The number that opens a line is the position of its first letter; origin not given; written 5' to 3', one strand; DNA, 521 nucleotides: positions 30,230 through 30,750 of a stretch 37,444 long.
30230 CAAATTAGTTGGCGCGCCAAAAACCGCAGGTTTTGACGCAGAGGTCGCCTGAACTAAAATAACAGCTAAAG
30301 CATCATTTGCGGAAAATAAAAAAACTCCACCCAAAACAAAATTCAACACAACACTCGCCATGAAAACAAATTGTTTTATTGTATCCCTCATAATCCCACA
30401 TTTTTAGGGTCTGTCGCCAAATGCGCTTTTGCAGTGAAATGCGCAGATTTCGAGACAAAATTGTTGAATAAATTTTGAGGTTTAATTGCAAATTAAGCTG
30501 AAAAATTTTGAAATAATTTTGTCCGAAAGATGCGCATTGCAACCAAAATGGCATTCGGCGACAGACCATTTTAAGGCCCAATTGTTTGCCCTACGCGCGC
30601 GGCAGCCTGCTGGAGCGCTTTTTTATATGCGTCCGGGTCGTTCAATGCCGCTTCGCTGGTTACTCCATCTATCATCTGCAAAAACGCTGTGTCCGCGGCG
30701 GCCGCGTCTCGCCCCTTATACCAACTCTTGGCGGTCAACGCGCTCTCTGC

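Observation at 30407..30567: Family of ~160-nt long-hairpin intergenic repeats, five copies in 37 kb, all in the same chromosomal orientation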

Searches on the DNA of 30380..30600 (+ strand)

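Call 30: build_rna_model(alignment_id=A2)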
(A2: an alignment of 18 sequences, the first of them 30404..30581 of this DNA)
Model R1 built from alignment A2 (18 sequences, 180 columns); structure: RNAalifold consensus.
model positions 178; base pairs 63; branch points 0; effective number of sequences 1.11; information 0.59 bits per position. Calibrated on 0.2 Mb of random sequence (short: E-values are rough).
structure used (alignment columns):
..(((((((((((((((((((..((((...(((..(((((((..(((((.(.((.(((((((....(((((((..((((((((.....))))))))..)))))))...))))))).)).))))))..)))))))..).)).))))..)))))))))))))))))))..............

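Call 31: search_with_rna_model(model_id=R1, sources=[window, L002, L003, L005, L006, L010, L011, L012, L013, L015, L016, L017, L018, L019, L020, L021, L022, L023, L024, L025, L026, L027, L028, L029, L030, L031, L032, L033, L034, L035], max_evalue=1)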
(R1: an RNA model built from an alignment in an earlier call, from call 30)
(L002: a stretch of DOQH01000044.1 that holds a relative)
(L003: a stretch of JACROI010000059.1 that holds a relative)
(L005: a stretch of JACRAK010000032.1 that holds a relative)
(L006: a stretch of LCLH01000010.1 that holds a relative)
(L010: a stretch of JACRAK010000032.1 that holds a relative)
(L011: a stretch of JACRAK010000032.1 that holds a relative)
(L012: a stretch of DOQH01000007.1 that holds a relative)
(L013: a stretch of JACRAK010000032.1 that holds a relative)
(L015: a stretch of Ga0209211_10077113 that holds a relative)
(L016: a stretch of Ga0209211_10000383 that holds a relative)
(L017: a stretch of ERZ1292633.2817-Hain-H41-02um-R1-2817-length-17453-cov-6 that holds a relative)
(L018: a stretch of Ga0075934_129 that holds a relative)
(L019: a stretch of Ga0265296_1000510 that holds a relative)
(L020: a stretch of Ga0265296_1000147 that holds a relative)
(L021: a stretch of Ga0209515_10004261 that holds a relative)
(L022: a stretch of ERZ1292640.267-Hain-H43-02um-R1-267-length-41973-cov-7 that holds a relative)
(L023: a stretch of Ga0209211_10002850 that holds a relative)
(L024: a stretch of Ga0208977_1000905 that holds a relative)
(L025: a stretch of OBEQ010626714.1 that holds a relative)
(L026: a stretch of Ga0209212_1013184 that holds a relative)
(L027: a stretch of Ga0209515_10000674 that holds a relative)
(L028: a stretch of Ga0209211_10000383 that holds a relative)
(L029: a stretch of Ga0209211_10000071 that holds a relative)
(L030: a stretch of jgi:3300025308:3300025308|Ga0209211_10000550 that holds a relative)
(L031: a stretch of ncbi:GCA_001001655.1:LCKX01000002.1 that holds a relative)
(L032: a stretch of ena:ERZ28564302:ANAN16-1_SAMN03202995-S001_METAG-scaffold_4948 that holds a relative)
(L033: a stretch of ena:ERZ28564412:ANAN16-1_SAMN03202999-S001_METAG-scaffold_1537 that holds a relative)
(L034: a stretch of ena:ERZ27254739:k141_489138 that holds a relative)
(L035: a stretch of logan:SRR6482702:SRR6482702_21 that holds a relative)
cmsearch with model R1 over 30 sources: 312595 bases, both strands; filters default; matches with E-value up to 1: 72.
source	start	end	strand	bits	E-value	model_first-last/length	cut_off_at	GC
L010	6710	6888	+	201.7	2.1e-40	1-178/178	no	0.39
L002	2716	2894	-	197.9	1.3e-39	1-178/178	no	0.34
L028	4063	4241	+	197.9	1.3e-39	1-178/178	no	0.34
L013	2238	2415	+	195.3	4.9e-39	1-178/178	no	0.41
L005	2888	3065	+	195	5.5e-39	1-178/178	no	0.38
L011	4144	4322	-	192.5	1.9e-38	1-178/178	no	0.37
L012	6367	6545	+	190.2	5.9e-38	1-178/178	no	0.32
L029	9297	9475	-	190.2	5.9e-38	1-178/178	no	0.32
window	30404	30582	+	187.6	2.1e-37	1-178/178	no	0.37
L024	5003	5180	+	187.4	2.2e-37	1-178/178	no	0.39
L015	1092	1269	-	186.7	3.3e-37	1-178/178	no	0.32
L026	559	736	+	184.6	8.9e-37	1-178/178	no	0.33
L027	5199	5377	-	184.6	9.1e-37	1-178/178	no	0.4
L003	5561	5739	+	182.7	2.3e-36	1-178/178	no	0.33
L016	893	1071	-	182.4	2.6e-36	1-178/178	no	0.35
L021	8296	8474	-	180.9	5.4e-36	1-178/178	no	0.41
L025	2633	2811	+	180.9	5.4e-36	1-178/178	no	0.41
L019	9350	9527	+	176.5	4.7e-35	1-178/178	no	0.31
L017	8678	8855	+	174.1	1.5e-34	1-178/178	no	0.39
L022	13570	13747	+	174.1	1.5e-34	1-178/178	no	0.39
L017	1230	1406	+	165.9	8.5e-33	1-178/178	no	0.37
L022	6122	6298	+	165.9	8.5e-33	1-178/178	no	0.37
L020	1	163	+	156.9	6.9e-31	16-178/178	5'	0.31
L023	10121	10261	-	119.7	5.5e-23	38-178/178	5'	0.31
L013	4239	4419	+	108.4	1.4e-20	1-178/178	no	0.37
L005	2877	3054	-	103.2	1.8e-19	1-178/178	no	0.38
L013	2227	2404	-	100.8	5.8e-19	1-178/178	no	0.39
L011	4155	4333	+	96.5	4.8e-18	1-178/178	no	0.36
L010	6699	6877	-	96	5.9e-18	1-178/178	no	0.38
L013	4228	4408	-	94.8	1.1e-17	1-178/178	no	0.36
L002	2727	2905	+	91.7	4.9e-17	1-178/178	no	0.33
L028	4052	4230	-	91.7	4.9e-17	1-178/178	no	0.33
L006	1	113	+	87.3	4.2e-16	66-178/178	5'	0.33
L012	6356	6534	-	84.8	1.4e-15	1-178/178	no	0.31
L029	9308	9486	+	84.8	1.4e-15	1-178/178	no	0.31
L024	4992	5169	-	84.3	1.8e-15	1-178/178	no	0.38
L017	8667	8844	-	83.1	3.3e-15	1-178/178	no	0.4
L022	13559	13736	-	83.1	3.3e-15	1-178/178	no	0.4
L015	1103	1280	+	81.5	7.4e-15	1-178/178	no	0.34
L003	5550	5728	-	80.6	1.1e-14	1-178/178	no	0.34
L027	5210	5388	+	78.3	3.6e-14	1-178/178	no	0.39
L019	9339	9516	-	78.2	3.6e-14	1-178/178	no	0.3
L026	548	725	-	76.6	8.1e-14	1-178/178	no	0.33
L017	1219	1395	-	71.4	1e-12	1-178/178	no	0.36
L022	6111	6287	-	71.4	1e-12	1-178/178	no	0.36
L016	904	1071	+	70.3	1.7e-12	1-167/178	3'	0.34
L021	8307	8485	+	70.1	1.9e-12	1-178/178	no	0.4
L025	2622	2800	-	70.1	1.9e-12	1-178/178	no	0.4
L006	6749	6805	-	62.4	8.2e-11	57-113/178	no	0.25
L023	3429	3485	+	62.4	8.2e-11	57-113/178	no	0.25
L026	7351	7407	-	62.4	8.2e-11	57-113/178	no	0.25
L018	3436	3623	+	62.1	9.9e-11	1-178/178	no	0.41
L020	1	152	-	57.8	7.8e-10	1-152/178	3'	0.3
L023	10132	10261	+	35.8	3.7e-05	1-131/178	3'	0.3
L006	1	102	-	31.5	0.00031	1-105/178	3'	0.31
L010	27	185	+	25.2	0.0068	1-178/178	no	0.42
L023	8008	8169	-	16.3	0.52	1-178/178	no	0.39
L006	2065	2226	+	16.3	0.52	1-178/178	no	0.38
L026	2688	2849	+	16.3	0.52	1-178/178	no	0.38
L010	7662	7763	-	16.1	0.57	1-178/178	no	0.36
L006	6758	6795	+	15.1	0.95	67-104/178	no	0.26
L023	3439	3476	-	15.1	0.95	67-104/178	no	0.26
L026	7360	7397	+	15.1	0.95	67-104/178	no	0.26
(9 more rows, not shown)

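Call 38: search_with_rna_model(model_id=R1, sources=[L036, L037, L038, L039, L040, L041], max_evalue=1)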
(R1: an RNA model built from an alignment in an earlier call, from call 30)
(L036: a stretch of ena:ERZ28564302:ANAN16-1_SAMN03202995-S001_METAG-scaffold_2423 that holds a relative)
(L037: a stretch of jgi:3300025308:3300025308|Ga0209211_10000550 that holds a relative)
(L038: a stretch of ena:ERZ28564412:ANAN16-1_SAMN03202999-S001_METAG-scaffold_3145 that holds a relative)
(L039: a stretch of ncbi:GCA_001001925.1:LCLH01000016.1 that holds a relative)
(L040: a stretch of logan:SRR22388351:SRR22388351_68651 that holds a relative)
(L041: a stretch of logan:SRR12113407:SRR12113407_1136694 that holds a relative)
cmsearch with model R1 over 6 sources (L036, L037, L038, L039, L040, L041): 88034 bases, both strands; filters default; matches with E-value up to 1: 5.
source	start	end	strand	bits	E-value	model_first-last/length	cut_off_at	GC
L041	1962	2032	-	34.2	2.3e-05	108-178/178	5'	0.42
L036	3541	3651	+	23.2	0.0049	1-178/178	no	0.62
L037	3541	3651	+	23.2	0.0049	1-178/178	no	0.62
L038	2885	2995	+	23.2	0.0049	1-178/178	no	0.62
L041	1973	2032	+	14.7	0.33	1-62/178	3'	0.42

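Call 44: search_rna_families(source=window, start=30380, end=30600, threshold=evalue, max_evalue=10)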
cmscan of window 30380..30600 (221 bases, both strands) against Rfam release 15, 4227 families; matches with E-value up to 10: 29.
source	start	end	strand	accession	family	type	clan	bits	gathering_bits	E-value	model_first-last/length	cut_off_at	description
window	30407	30568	-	RF04205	MIR2606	Gene; miRNA;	-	35.5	139.7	0.0005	1-165/165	no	MIR2606 microRNA precursor family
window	30410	30564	-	RF04127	MIR8007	Gene; miRNA;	-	34.7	195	3.1e-05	1-225/226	no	MIR8007 microRNA precursor family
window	30438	30538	+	RF04134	MIR7504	Gene; miRNA;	-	26.2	83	0.0093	1-124/124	no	MIR7504 microRNA precursor family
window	30438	30538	-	RF04134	MIR7504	Gene; miRNA;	-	25.5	83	0.013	1-124/124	no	MIR7504 microRNA precursor family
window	30404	30570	-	RF04174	MIR4208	Gene; miRNA;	-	25.2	140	0.057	1-191/191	no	MIR4208 microRNA precursor family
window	30406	30569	+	RF04205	MIR2606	Gene; miRNA;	-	23.4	139.7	0.19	1-165/165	no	MIR2606 microRNA precursor family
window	30423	30552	+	RF04213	MIR7807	Gene; miRNA;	-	23.3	90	0.011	1-134/134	no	MIR7807 microRNA precursor family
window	30429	30543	-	RF03621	MIR4245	Gene; miRNA;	-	22.2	74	0.084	1-128/128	no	MIR4245 microRNA precursor family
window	30425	30549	-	RF04278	MIR4372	Gene; miRNA;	CL00145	21.3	100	0.16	1-123/123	no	MIR4372 microRNA precursor family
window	30435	30539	+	RF04087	MIR5565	Gene; miRNA;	-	20.3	80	0.039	1-109/109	no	MIR5565 microRNA precursor family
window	30408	30567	-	RF04223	MIR2619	Gene; miRNA;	-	19.3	113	0.016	1-202/202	no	MIR2619 microRNA precursor family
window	30441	30535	-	RF03694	mir-266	Gene; miRNA;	-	18.8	80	0.27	1-83/83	no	mir-266 microRNA precursor family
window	30408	30567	+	RF03769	mir-3913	Gene; miRNA;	-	18.4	100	0.3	1-100/100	no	mir-3913 microRNA precursor family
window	30435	30543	-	RF04087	MIR5565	Gene; miRNA;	-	18.1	80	0.16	1-109/109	no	MIR5565 microRNA precursor family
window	30440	30536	+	RF03743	MIR7696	Gene; miRNA;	-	18.1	83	0.53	1-88/88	no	MIR7696 microRNA precursor family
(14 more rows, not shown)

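Call 82: search_dna_similar(query=window:30404-30570:+, collection=plasmids, mode=distant, max_evalue=0.01, max_rows=10)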
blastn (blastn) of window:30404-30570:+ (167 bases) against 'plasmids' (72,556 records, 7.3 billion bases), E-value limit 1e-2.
No match.

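Call 83: search_dna_similar(query=window:30404-30570:+, collection=phages, mode=distant, max_evalue=0.01, max_rows=10)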
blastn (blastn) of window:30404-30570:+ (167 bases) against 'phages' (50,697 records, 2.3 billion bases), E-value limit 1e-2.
No match.
